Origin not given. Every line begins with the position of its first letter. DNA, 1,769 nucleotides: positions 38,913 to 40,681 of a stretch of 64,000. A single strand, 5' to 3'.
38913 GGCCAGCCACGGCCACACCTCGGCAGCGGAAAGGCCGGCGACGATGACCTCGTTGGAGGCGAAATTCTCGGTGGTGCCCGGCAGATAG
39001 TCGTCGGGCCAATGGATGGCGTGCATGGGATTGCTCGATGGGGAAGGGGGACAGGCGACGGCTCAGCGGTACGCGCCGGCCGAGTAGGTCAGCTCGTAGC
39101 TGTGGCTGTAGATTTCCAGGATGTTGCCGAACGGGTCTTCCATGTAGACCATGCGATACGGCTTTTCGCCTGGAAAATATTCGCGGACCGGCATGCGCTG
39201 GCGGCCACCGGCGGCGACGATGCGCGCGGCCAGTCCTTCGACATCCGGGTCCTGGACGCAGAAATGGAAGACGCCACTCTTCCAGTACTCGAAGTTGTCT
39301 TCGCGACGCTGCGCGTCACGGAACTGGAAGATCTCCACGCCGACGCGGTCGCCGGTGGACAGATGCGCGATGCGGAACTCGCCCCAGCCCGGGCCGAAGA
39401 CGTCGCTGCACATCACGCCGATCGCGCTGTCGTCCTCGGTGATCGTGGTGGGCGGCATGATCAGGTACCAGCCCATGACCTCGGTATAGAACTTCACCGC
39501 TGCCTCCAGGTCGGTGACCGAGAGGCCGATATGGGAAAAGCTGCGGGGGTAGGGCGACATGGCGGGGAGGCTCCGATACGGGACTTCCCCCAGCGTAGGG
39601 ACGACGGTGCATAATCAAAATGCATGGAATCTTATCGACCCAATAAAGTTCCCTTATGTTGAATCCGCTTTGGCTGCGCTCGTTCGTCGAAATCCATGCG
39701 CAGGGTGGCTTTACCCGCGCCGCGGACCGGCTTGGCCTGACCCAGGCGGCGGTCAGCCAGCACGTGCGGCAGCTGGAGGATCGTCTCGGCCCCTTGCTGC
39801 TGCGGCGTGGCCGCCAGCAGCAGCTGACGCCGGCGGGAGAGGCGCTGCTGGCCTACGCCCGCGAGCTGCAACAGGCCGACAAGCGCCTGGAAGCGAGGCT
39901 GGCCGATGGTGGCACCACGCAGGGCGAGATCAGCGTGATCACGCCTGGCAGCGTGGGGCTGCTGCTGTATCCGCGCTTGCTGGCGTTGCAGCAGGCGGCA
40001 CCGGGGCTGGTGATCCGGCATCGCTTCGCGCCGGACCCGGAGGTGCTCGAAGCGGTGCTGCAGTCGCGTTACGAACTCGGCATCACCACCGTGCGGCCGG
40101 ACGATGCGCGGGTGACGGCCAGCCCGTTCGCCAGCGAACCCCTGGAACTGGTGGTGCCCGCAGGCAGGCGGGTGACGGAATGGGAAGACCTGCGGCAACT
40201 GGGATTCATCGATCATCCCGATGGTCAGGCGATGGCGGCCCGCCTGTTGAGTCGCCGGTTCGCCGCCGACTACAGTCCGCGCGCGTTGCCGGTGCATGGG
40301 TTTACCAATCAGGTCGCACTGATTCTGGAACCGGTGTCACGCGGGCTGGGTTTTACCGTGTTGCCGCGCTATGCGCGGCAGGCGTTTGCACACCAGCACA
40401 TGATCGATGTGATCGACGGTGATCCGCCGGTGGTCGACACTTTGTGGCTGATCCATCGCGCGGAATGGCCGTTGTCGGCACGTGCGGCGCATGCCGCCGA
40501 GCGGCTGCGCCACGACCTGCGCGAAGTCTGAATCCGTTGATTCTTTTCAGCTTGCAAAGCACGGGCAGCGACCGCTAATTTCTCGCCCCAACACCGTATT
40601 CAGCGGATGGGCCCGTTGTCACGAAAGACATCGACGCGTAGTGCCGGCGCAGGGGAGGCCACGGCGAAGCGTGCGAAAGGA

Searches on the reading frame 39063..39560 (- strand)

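Call 15: search_protein_families(library=pfam, proteins=[window:39063-39560:-], max_evalue=0.0001)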
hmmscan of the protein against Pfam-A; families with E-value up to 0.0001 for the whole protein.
window:39063-39560:- (165 aa): 3 families
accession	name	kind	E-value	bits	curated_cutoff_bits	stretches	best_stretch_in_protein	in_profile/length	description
PF00903.31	Glyoxalase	-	1.3e-14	55.1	20.6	1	8-150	2-121/121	Glyoxalase/Bleomycin resistance protein/Dioxygenase superfamily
PF18029.7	Glyoxalase_6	-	9.4e-07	29.9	23.6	1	12-148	3-103/106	Glyoxalase-like domain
PF22677.2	Ble-like_N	-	6.4e-06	26.3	24.5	1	10-36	4-30/41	Bleomycin resistance protein-like N-terminal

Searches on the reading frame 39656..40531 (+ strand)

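Call 15: search_protein_families(library=pfam, proteins=[window:39656-40531:+], max_evalue=0.0001)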
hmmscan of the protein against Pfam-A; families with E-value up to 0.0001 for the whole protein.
window:39656-40531:+ (291 aa): 2 families
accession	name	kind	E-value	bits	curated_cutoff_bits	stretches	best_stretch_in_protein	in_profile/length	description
PF03466.25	LysR_substrate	-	1.3e-21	77.4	28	1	86-287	2-207/209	LysR substrate binding domain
PF00126.33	HTH_1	-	2e-18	66.5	26.6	1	6-62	3-60/60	Bacterial regulatory helix-turn-helix protein, lysR family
